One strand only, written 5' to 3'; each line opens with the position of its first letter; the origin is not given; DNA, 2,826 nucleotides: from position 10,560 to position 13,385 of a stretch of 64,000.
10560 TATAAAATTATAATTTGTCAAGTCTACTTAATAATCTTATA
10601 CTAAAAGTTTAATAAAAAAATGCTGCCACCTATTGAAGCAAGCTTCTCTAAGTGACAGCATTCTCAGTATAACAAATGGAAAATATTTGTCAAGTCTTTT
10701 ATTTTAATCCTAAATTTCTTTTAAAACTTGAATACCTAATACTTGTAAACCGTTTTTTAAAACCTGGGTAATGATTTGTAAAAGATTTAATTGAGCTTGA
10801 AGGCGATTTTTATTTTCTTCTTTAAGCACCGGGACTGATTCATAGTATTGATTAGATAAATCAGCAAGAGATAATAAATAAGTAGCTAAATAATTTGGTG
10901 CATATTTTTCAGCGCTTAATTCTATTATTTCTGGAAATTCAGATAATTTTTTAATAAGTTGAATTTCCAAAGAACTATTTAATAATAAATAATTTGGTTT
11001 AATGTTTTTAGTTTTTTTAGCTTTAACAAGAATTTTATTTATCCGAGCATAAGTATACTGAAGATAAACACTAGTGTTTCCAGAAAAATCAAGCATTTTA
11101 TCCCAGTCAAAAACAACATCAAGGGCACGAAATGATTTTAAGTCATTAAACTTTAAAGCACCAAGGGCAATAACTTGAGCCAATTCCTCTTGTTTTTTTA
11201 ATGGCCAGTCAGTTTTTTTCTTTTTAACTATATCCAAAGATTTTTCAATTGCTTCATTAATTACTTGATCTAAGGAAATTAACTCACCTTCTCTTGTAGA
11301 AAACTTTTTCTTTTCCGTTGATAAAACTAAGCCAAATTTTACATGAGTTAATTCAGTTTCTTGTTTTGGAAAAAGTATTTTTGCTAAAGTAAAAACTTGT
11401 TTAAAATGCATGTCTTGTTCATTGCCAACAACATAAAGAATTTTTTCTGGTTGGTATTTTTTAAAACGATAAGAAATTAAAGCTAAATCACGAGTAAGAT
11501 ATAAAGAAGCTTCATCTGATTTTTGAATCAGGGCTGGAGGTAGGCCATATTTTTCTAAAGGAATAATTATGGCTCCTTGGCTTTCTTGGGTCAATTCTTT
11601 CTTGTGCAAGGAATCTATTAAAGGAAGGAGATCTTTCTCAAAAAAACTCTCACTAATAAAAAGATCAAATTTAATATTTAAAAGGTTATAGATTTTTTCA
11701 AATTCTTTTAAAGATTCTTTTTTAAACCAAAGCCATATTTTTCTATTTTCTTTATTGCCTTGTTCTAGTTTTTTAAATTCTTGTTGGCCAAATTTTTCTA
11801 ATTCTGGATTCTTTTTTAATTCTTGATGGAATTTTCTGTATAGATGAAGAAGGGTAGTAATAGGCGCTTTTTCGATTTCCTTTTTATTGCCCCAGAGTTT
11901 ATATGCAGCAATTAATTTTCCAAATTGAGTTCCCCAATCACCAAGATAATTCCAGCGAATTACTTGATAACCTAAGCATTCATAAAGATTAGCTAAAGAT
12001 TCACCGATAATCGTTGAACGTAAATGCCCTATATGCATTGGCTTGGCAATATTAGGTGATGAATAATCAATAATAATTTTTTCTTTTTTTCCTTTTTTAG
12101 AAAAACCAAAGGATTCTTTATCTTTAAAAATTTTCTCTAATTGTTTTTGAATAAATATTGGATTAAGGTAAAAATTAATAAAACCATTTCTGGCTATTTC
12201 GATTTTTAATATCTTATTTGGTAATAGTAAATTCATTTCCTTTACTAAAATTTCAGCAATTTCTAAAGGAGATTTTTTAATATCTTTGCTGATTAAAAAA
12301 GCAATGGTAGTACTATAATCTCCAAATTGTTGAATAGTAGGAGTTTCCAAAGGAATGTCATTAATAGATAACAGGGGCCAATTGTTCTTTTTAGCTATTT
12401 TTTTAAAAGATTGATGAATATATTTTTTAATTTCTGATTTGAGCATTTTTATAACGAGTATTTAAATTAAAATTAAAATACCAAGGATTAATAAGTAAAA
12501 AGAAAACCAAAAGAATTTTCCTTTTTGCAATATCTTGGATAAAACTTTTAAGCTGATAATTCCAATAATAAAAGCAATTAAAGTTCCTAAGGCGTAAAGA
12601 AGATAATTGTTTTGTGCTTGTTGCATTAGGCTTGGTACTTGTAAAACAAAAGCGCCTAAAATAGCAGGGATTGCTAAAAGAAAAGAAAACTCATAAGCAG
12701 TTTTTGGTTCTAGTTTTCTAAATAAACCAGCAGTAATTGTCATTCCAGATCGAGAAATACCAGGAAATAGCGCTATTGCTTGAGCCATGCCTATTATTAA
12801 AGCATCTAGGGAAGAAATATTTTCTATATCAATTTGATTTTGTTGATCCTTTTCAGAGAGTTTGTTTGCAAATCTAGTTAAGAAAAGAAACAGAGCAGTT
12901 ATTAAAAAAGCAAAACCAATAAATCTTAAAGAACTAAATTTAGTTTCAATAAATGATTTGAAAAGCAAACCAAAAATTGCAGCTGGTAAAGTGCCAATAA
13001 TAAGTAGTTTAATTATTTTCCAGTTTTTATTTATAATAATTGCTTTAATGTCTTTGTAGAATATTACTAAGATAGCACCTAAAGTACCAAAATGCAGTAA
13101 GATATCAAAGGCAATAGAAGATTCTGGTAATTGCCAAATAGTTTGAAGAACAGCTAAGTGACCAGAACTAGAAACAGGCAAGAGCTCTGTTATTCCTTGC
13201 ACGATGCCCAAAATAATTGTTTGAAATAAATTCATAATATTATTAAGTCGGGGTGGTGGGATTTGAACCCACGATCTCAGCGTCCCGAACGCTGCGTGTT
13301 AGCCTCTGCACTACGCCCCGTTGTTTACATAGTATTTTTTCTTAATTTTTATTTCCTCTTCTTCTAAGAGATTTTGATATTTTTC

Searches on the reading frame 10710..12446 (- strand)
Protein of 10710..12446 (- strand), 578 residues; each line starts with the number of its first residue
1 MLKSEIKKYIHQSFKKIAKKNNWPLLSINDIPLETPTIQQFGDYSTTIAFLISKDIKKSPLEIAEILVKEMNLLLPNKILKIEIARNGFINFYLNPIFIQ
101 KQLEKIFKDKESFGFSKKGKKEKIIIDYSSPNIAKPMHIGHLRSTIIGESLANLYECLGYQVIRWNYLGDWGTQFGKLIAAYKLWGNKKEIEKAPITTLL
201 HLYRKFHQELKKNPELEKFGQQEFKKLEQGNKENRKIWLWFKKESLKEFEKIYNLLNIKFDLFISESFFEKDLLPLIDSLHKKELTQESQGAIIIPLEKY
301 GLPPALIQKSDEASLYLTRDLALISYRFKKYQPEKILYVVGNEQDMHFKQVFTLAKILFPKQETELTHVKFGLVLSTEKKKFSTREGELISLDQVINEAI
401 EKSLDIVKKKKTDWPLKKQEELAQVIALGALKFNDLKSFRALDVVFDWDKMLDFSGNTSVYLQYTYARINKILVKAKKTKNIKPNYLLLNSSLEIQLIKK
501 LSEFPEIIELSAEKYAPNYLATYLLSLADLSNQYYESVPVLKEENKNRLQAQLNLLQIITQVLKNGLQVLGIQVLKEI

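Call 15: find_encoding_contigs(protein=window:10710-12446:-, flank=10000, max_places=6)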
Protein window:10710-12446:- (578 aa): 4 contigs read that carry it; 3 places shown.
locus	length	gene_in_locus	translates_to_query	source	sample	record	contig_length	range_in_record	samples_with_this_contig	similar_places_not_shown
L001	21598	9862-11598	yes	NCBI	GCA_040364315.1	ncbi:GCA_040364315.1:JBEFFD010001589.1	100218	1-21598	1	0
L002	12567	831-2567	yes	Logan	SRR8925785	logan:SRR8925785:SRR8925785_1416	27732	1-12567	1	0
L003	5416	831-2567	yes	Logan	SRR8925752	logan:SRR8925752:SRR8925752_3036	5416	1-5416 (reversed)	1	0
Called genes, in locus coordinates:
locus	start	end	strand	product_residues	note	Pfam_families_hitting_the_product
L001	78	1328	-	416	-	-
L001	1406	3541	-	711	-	PF01138:RNase_PH, PF03725:RNase_PH_C (weak), PF03726:PNPase, PF01138:RNase_PH, PF00013:KH_1, PF00575:S1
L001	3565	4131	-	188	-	PF01936:NYN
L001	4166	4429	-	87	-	-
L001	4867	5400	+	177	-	-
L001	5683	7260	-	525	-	PF00009:GTP_EFTU, PF01926:MMR_HSR1, PF22042:EF-G_D2, PF11987:IF-2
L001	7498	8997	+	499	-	PF01743:PolyA_pol, PF12627:PolyA_pol_RNAbd, PF01966:HD, PF13735:tRNA_NucTran2_2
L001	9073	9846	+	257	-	PF02673:BacA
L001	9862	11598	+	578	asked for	PF03485:Arg_tRNA_synt_N, PF00750:tRNA-synt_1d, PF05746:DALR_1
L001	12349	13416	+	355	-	PF00188:CAP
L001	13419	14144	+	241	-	PF04203:Sortase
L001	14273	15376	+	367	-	PF00814:TsaD, PF22521:HypF_C_2 (weak)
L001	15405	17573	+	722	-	PF00133:tRNA-synt_1, PF09334:tRNA-synt_1g, PF13603:tRNA-synt_1_2 (weak), PF08264:Anticodon_1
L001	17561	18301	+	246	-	PF13367:PrsW-protease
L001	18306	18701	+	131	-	PF00011:HSP20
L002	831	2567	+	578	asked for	PF03485:Arg_tRNA_synt_N, PF00750:tRNA-synt_1d, PF05746:DALR_1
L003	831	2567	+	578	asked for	PF03485:Arg_tRNA_synt_N, PF00750:tRNA-synt_1d, PF05746:DALR_1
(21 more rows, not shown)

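Call 16: search_protein_families(library=pfam, proteins=[window:10710-12446:-], max_evalue=0.01)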
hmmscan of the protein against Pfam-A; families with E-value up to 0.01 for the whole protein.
window:10710-12446:- (578 aa): 3 families
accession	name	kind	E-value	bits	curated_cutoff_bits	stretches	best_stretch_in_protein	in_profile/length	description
PF00750.26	tRNA-synt_1d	-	1.9e-95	320.2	23.3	1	105-448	4-349/349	tRNA synthetases class I (R), catalytic domain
PF05746.21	DALR_1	-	4.2e-30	104.7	22.3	1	462-577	1-116/117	DALR anticodon binding domain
PF03485.21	Arg_tRNA_synt_N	-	1.1e-16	61.6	21.5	1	5-94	2-85/85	Arginyl tRNA synthetase N terminal domain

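Call 19: find_homologous_proteins(query=window:10710-12446:-, max_evalue=1e-50)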
Query window:10710-12446:- (578 aa): 7849 proteins with E <= 1e-50 among 8000 candidates; the best 120 are listed.
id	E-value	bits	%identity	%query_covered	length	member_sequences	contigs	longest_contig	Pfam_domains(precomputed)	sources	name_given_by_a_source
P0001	0.0e+0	1243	99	100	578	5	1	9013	PF05746.22,PF00750.26,PF03485.22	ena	-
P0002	0.0e+0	1183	93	100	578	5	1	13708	PF05746.22,PF00750.26,PF03485.22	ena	-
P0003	1.8e-297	1005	80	100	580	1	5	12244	PF05746.22,PF00750.26,PF03485.22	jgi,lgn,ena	-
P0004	4.7e-283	958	77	100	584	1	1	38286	PF05746.22,PF00750.26,PF03485.22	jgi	jgi:arginyl-tRNA synthetase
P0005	5.1e-282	954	74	100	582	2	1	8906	PF05746.22,PF00750.26,PF03485.22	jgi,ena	-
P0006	4.9e-281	951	75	100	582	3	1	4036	PF05746.22,PF00750.26,PF03485.22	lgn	-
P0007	3.0e-280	949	77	100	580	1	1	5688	PF05746.22,PF00750.26,PF03485.22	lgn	-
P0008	2.9e-279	945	76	100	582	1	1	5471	PF05746.22,PF00750.26,PF03485.22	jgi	jgi:arginyl-tRNA synthetase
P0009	5.1e-279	945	75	100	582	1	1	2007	PF05746.22,PF00750.26,PF03485.22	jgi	jgi:arginyl-tRNA synthetase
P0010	1.7e-278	943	75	100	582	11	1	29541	PF05746.22,PF00750.26,PF03485.22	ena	-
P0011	1.7e-275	933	75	100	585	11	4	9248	PF05746.22,PF00750.26,PF03485.22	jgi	jgi:arginyl-tRNA synthetase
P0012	7.9e-275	931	73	100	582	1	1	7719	PF05746.22,PF00750.26,PF03485.22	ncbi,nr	ncbi:MAG: arginine--tRNA ligase [Candidatus Pacebacteria bacterium]|nr:arginine--tRNA ligase [Candid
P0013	4.7e-273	925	74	100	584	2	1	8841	PF05746.22,PF00750.26,PF03485.22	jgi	jgi:arginyl-tRNA synthetase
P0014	1.6e-266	903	73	100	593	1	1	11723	PF05746.22,PF00750.26,PF03485.22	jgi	-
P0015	1.1e-265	900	72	100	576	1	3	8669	PF05746.22,PF00750.26,PF03485.22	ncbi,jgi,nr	ncbi:arginine--tRNA ligase [bacterium]|nr:MAG: arginine--tRNA ligase [bacterium]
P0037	3.2e-261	886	70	100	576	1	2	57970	PF05746.22,PF00750.26,PF03485.22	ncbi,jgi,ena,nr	ncbi:MAG TPA: arginine--tRNA ligase [Patescibacteria group bacterium]|nr:arginine--tRNA ligase [Pate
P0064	2.6e-224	764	61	100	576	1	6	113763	PF05746.22,PF00750.26,PF03485.22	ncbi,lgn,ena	-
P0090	1.7e-212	725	61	100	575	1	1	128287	PF05746.22,PF00750.26,PF03485.22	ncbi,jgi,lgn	ncbi:MAG: arginine--tRNA ligase [Candidatus Paceibacterota bacterium]|jgi:arginyl-tRNA synthetase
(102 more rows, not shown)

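Call 21: find_encoding_contigs(protein=P0002, flank=4000, max_places=2)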
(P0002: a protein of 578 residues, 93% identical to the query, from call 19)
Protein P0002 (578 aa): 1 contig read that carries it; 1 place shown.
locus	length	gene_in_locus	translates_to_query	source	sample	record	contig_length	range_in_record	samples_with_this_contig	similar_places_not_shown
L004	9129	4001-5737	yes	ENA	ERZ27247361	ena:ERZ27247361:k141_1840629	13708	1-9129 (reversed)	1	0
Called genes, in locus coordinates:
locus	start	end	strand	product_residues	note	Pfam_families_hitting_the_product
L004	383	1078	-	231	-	-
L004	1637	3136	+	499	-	PF01743:PolyA_pol, PF12627:PolyA_pol_RNAbd, PF01966:HD, PF13735:tRNA_NucTran2_2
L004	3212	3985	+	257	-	PF02673:BacA, PF01925:TauE (weak)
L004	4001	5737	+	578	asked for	PF03485:Arg_tRNA_synt_N, PF00750:tRNA-synt_1d, PF05746:DALR_1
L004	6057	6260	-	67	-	-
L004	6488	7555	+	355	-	PF00188:CAP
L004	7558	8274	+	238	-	PF04203:Sortase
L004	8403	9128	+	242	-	?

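Call 22: find_encoding_contigs(protein=P0003, flank=4000, max_places=2)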
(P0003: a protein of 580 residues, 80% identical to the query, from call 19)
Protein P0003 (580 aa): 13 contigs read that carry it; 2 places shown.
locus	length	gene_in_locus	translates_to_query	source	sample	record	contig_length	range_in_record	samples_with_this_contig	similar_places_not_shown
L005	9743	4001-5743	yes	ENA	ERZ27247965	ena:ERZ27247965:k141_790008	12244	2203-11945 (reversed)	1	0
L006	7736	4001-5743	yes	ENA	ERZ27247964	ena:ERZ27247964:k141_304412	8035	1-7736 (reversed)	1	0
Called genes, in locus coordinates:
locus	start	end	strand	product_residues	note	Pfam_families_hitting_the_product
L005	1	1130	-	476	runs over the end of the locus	?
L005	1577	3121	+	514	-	PF01743:PolyA_pol, PF12627:PolyA_pol_RNAbd, PF01966:HD, PF13735:tRNA_NucTran2_2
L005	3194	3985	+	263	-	PF02673:BacA, PF01925:TauE (weak)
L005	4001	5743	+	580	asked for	PF03485:Arg_tRNA_synt_N, PF00750:tRNA-synt_1d, PF05746:DALR_1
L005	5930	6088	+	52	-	-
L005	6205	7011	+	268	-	PF00288:GHMP_kinases_N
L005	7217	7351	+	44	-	-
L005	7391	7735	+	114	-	-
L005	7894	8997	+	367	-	PF00188:CAP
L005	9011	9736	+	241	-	PF04203:Sortase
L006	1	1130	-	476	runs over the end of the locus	?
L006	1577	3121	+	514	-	PF01743:PolyA_pol, PF12627:PolyA_pol_RNAbd, PF01966:HD, PF13735:tRNA_NucTran2_2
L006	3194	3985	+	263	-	PF02673:BacA, PF01925:TauE (weak)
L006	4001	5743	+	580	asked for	PF03485:Arg_tRNA_synt_N, PF00750:tRNA-synt_1d, PF05746:DALR_1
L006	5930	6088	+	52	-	-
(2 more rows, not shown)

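Call 23: find_encoding_contigs(protein=P0004, flank=10000, max_places=2)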
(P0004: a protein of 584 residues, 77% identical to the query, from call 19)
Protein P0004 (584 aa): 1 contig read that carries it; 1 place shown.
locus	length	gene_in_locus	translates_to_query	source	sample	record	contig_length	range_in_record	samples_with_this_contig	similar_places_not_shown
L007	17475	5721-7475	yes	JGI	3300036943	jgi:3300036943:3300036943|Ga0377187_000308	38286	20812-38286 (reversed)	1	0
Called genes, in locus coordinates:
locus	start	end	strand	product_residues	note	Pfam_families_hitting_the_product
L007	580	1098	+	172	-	-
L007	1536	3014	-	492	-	PF00009:GTP_EFTU, PF00071:Ras (weak), PF01926:MMR_HSR1, PF08477:Roc (weak), PF09439:SRPRB (weak), PF22042:EF-G_D2, PF11987:IF-2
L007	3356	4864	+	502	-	PF01743:PolyA_pol, PF12627:PolyA_pol_RNAbd, PF01966:HD, PF13735:tRNA_NucTran2_2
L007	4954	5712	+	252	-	PF02673:BacA, PF01925:TauE (weak)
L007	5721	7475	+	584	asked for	PF03485:Arg_tRNA_synt_N, PF00750:tRNA-synt_1d, PF05746:DALR_1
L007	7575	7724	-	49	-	-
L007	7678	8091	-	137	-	-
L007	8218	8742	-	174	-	-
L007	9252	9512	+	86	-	-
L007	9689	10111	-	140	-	-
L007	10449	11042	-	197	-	-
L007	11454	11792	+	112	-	-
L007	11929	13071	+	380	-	PF00188:CAP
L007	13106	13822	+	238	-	PF04203:Sortase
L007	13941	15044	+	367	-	PF00814:TsaD, PF22521:HypF_C_2 (weak)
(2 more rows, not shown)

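Call 61: find_encoding_contigs(protein=P0064, flank=10000, max_places=1)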
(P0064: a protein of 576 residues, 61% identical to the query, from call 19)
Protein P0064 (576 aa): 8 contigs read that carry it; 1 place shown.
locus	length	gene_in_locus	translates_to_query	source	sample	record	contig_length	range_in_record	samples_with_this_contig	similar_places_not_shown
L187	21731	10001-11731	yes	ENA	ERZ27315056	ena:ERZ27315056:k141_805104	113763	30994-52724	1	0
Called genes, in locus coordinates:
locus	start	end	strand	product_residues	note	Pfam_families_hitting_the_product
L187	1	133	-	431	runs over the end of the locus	-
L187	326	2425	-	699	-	PF01138:RNase_PH, PF03725:RNase_PH_C (weak), PF03726:PNPase, PF01138:RNase_PH, PF00013:KH_1, PF00575:S1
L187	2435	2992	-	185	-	PF01936:NYN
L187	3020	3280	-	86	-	PF00312:Ribosomal_S15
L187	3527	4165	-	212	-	PF01135:PCMT, PF01189:Methyltr_RsmB-F (weak), PF13847:Methyltransf_31 (weak)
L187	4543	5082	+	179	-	-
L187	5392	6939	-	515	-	PF00009:GTP_EFTU, PF01926:MMR_HSR1, PF22042:EF-G_D2, PF11987:IF-2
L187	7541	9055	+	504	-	PF01743:PolyA_pol, PF12627:PolyA_pol_RNAbd, PF01966:HD, PF13735:tRNA_NucTran2_2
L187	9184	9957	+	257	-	PF02673:BacA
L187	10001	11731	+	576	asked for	PF03485:Arg_tRNA_synt_N, PF00750:tRNA-synt_1d, PF05746:DALR_1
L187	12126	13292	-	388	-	PF01541:GIY-YIG, PF27096:UvrC_M, PF08459:UvrC_RNaseH_dom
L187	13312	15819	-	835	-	PF00005:ABC_tran (faint), PF02463:SMC_N (faint), PF03193:RsgA_GTPase (faint), PF13304:AAA_21 (faint), PF13555:AAA_29 (faint), PF20703:nSTAND1 (faint), PF20720:nSTAND3 (faint), PF17760:UvrA_inter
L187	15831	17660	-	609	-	PF00270:DEAD (weak), PF04851:ResIII, PF17757:UvrB_inter, PF27431:UvrB_3rd, PF00271:Helicase_C, PF12344:UvrB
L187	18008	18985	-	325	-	-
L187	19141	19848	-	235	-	-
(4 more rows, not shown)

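Call 62: find_encoding_contigs(protein=P0090, flank=10000, max_places=1)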
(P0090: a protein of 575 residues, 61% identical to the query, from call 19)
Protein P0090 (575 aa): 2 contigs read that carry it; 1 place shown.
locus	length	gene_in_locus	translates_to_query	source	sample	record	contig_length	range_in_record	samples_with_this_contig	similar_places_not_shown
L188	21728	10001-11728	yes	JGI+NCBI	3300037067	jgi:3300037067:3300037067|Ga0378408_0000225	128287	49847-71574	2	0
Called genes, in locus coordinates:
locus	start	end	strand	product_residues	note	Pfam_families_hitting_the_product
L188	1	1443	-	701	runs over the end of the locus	PF01138:RNase_PH, PF03725:RNase_PH_C, PF03726:PNPase (weak), PF01138:RNase_PH, PF00013:KH_1, PF00575:S1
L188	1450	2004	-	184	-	PF01936:NYN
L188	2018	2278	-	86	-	PF00312:Ribosomal_S15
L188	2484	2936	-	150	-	-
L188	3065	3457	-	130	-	-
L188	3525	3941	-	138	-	-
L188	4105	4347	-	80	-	-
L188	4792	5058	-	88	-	-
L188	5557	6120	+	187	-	-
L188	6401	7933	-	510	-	PF00009:GTP_EFTU, PF01926:MMR_HSR1, PF08477:Roc (faint), PF22042:EF-G_D2, PF11987:IF-2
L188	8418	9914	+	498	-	PF01743:PolyA_pol, PF12627:PolyA_pol_RNAbd, PF01966:HD, PF13735:tRNA_NucTran2_2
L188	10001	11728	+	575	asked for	PF03485:Arg_tRNA_synt_N, PF00750:tRNA-synt_1d, PF05746:DALR_1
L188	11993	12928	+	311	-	PF00579:tRNA-synt_1b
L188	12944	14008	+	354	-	PF00005:ABC_tran, PF13304:AAA_21 (faint), PF13732:DrrA1-3_C (weak)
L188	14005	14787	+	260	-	PF01061:ABC2_membrane, PF12698:ABC2_membrane_3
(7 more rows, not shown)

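Call 63: find_encoding_contigs(protein=P0037, flank=10000, max_places=1)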
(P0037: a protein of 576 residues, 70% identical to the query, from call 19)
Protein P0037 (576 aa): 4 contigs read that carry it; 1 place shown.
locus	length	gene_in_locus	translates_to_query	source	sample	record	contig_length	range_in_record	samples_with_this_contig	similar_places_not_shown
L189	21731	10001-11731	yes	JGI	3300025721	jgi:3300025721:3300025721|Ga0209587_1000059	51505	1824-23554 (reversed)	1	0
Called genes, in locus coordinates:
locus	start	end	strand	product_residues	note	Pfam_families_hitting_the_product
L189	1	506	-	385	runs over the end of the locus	-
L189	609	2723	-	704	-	PF01138:RNase_PH, PF03725:RNase_PH_C, PF03726:PNPase, PF01138:RNase_PH, PF00013:KH_1, PF00575:S1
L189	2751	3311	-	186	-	PF01936:NYN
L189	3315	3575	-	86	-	PF00312:Ribosomal_S15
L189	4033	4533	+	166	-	-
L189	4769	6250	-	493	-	PF00009:GTP_EFTU, PF00071:Ras, PF01926:MMR_HSR1, PF08477:Roc (weak), PF10662:PduV-EutP (faint), PF00350:Dynamin_N (faint), PF22042:EF-G_D2, PF11987:IF-2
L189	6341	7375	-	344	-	PF14528:LAGLIDADG_3 (faint)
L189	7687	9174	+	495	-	PF01743:PolyA_pol, PF12627:PolyA_pol_RNAbd, PF01966:HD, PF13735:tRNA_NucTran2_2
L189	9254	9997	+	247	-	PF02673:BacA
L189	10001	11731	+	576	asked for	PF03485:Arg_tRNA_synt_N, PF00750:tRNA-synt_1d, PF05746:DALR_1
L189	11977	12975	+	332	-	PF00579:tRNA-synt_1b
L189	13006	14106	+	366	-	PF00005:ABC_tran, PF13304:AAA_21 (weak), PF13732:DrrA1-3_C (weak)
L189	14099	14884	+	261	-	PF01061:ABC2_membrane, PF12698:ABC2_membrane_3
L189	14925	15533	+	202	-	PF13483:Lactamase_B_3, PF12706:Lactamase_B_2 (weak)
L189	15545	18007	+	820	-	PF00521:DNA_topoisoIV, PF03989:DNA_gyraseA_C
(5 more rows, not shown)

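Call 86: search_protein_families(library=pfam, proteins=[L157:4520-5782:-, L157:7397-8740:-, L157:9076-9702:-, L157:10026-10415:-], max_evalue=0.001)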
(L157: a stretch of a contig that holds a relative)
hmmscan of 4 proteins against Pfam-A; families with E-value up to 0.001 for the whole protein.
L157:4520-5782:- (420 aa): 1 family
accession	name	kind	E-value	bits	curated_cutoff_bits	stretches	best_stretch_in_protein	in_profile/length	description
PF05193.26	Peptidase_M16_C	-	0.00017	22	23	1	160-332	1-175/181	Peptidase M16 inactive domain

L157:7397-8740:- (447 aa): 3 families
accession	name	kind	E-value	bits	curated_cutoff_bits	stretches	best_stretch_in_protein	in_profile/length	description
PF04055.27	Radical_SAM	-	1.8e-22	80.7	29.5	1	17-176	5-166/166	Radical SAM superfamily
PF13186.11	SPASM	-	1.1e-07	32.5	21.5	1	251-308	1-67/67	Iron-sulfur cluster-binding domain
PF13353.11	Fer4_12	-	1.7e-07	32.1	22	1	17-77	13-70/137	4Fe-4S single cluster domain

L157:9076-9702:- (208 aa): 0 families

L157:10026-10415:- (129 aa): 0 families

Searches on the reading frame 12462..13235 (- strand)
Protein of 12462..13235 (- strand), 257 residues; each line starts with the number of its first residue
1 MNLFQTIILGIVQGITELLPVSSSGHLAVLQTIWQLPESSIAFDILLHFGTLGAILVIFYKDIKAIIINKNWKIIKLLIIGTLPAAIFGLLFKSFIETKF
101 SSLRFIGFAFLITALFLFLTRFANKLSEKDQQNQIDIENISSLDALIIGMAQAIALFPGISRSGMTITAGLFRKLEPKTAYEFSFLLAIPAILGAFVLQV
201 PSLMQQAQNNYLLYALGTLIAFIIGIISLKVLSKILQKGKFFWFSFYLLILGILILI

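Call 16: search_protein_families(library=pfam, proteins=[window:12462-13235:-], max_evalue=0.01)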
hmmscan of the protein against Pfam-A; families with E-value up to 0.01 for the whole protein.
window:12462-13235:- (257 aa): 2 families
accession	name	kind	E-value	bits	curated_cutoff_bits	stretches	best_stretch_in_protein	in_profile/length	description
PF02673.24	BacA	-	7.2e-73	245.9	33.4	1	7-254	2-257/257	Bacitracin resistance protein BacA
PF01925.25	TauE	-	2.1e-05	24.8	32.6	1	55-251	51-232/237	Sulfite exporter TauE/SafE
